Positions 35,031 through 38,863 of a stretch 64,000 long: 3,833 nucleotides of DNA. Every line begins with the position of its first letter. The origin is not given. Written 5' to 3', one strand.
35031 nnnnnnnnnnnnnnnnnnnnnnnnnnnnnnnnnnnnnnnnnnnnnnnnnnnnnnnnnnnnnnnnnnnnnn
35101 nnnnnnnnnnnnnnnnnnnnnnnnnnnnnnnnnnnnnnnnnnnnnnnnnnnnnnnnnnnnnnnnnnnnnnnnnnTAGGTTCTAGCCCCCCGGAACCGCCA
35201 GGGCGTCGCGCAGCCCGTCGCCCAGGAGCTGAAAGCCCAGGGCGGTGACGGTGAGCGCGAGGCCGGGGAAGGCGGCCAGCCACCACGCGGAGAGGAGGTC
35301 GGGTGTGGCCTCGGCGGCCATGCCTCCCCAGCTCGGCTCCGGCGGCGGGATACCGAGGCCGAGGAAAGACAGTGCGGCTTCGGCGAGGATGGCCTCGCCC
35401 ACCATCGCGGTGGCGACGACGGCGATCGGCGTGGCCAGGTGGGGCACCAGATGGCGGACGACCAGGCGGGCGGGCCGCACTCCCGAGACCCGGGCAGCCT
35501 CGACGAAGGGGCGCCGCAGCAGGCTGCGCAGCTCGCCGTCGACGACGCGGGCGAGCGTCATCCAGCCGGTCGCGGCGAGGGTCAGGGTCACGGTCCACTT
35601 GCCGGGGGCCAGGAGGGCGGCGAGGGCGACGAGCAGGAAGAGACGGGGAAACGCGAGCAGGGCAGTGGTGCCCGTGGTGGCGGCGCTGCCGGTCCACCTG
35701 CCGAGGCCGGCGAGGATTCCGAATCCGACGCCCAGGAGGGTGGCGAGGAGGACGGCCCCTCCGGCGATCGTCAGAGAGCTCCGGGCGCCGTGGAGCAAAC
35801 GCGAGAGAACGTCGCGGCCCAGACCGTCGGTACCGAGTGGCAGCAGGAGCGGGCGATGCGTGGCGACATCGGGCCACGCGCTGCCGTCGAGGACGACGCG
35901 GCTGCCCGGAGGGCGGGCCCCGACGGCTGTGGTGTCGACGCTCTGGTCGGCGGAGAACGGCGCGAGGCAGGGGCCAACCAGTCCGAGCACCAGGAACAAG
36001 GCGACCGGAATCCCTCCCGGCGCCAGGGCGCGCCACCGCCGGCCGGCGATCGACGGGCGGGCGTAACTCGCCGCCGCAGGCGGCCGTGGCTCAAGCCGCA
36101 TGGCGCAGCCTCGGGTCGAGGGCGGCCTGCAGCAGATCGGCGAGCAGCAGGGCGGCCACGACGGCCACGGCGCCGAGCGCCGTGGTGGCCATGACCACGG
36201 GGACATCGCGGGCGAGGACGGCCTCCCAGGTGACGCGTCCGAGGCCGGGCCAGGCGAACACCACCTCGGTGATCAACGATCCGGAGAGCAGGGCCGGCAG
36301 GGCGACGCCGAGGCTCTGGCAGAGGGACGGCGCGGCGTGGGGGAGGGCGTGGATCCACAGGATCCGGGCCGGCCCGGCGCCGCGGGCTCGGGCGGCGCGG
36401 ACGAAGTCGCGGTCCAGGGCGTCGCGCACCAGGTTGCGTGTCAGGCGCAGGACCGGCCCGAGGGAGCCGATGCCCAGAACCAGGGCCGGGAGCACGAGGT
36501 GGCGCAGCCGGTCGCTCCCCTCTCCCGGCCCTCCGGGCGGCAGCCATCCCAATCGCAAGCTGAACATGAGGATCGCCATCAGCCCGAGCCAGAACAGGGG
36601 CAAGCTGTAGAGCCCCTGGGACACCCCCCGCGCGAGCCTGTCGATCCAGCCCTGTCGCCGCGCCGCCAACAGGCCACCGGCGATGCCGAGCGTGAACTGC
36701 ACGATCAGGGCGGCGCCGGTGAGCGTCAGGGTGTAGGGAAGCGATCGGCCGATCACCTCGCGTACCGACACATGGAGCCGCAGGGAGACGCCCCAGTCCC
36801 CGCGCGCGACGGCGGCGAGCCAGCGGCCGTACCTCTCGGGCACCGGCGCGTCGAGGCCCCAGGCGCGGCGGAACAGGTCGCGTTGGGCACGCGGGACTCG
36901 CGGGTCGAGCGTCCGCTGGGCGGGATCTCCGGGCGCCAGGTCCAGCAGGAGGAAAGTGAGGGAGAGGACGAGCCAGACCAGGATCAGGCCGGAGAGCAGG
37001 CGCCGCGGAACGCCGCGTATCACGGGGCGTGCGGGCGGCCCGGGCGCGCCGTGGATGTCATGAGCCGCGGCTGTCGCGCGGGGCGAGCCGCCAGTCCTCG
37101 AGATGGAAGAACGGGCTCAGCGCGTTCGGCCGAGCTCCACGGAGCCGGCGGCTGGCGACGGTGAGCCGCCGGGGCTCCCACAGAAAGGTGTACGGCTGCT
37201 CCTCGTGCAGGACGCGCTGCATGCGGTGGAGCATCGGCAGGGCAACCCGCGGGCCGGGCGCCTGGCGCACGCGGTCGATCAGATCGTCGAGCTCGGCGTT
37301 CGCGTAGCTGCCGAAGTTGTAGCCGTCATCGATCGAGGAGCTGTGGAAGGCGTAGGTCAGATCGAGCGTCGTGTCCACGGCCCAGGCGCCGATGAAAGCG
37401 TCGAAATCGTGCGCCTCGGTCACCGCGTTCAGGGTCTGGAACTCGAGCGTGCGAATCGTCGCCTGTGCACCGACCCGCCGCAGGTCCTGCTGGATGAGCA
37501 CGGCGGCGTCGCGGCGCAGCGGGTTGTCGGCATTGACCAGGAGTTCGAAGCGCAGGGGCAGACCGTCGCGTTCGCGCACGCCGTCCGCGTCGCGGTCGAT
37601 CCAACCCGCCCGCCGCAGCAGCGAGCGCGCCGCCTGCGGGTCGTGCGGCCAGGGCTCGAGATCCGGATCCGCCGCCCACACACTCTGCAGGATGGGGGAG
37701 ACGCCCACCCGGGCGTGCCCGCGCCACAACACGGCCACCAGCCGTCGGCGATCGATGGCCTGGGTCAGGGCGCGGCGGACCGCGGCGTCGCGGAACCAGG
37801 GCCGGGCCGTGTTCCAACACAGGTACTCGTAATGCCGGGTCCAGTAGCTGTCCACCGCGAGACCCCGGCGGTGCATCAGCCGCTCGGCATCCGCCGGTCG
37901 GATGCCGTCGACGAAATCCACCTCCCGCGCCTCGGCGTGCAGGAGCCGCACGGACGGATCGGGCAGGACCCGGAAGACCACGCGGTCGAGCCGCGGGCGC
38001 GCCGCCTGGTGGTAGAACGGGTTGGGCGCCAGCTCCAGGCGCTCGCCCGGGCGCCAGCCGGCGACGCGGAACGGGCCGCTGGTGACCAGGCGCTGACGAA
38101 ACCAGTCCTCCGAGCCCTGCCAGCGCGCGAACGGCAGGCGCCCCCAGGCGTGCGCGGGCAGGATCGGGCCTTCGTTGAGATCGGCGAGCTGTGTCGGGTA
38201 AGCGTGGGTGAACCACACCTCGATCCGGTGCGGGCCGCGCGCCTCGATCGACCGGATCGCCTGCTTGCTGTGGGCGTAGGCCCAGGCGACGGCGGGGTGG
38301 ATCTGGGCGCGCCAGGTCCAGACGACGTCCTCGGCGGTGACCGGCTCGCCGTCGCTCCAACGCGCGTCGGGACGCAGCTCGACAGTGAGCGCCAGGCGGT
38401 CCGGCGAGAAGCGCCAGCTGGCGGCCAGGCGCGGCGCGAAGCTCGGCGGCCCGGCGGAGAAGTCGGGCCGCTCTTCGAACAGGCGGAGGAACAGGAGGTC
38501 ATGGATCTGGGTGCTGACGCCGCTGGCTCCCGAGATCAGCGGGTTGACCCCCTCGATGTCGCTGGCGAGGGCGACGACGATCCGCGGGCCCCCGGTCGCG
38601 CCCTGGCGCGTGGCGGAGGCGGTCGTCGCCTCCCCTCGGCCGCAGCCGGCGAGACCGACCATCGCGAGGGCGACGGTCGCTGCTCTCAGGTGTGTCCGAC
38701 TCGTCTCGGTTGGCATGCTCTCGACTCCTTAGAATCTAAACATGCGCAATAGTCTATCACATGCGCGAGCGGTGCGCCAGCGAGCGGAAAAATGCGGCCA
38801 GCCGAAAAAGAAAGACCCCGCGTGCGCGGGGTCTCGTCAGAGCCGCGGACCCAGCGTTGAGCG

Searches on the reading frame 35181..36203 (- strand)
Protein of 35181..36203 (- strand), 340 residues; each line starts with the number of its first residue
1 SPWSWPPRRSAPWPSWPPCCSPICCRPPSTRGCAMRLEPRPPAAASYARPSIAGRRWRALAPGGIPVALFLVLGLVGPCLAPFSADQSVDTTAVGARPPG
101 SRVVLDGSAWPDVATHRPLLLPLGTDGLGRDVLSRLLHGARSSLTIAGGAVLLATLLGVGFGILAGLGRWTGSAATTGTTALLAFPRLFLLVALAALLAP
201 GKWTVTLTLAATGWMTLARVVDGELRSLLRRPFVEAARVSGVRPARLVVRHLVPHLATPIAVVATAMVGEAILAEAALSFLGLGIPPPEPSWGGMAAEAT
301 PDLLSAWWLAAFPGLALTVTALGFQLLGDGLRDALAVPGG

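Call 62: search_protein_families(library=pfam, proteins=[window:35181-36203:-], max_evalue=0.0001)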
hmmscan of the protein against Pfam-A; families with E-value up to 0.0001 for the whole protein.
window:35181-36203:- (340 aa): 1 family
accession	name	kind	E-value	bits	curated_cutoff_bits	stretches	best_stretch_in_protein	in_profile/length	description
PF00528.27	BPD_transp_1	-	2.1e-19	70.4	26.4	1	158-335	1-178/184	Binding-protein-dependent transport system inner membrane component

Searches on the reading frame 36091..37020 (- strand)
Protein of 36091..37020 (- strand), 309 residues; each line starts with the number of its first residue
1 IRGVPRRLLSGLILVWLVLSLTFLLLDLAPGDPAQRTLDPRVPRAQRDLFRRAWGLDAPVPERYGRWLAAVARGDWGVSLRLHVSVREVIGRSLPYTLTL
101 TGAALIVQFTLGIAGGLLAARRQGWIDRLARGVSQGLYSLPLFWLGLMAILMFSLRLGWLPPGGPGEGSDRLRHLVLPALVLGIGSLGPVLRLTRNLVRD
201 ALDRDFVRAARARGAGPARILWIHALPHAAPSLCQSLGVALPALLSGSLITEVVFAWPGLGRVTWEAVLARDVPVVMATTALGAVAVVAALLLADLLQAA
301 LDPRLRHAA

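Call 39: search_protein_families(library=pfam, proteins=[window:36091-37020:-], max_evalue=0.001)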
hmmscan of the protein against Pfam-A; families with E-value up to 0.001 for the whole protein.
window:36091-37020:- (309 aa): 2 families
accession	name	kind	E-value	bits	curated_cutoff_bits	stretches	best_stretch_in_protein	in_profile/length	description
PF00528.27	BPD_transp_1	-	5.3e-42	144.1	26.4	1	112-307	1-184/184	Binding-protein-dependent transport system inner membrane component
PF19300.4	BPD_transp_1_N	-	3.3e-07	30.9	23.8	1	4-74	5-75/114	Binding-prot-dependent transport system membrane comp, N-term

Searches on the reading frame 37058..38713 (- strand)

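Call 39: search_protein_families(library=pfam, proteins=[window:37058-38713:-], max_evalue=0.001)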
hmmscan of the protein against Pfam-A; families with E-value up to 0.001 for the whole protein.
window:37058-38713:- (551 aa): 1 family
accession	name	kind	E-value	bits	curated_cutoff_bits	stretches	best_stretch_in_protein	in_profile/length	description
PF00496.27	SBP_bac_5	-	8.4e-82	275.6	32.4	1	92-455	2-357/368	Bacterial extracellular solute-binding proteins, family 5 Middle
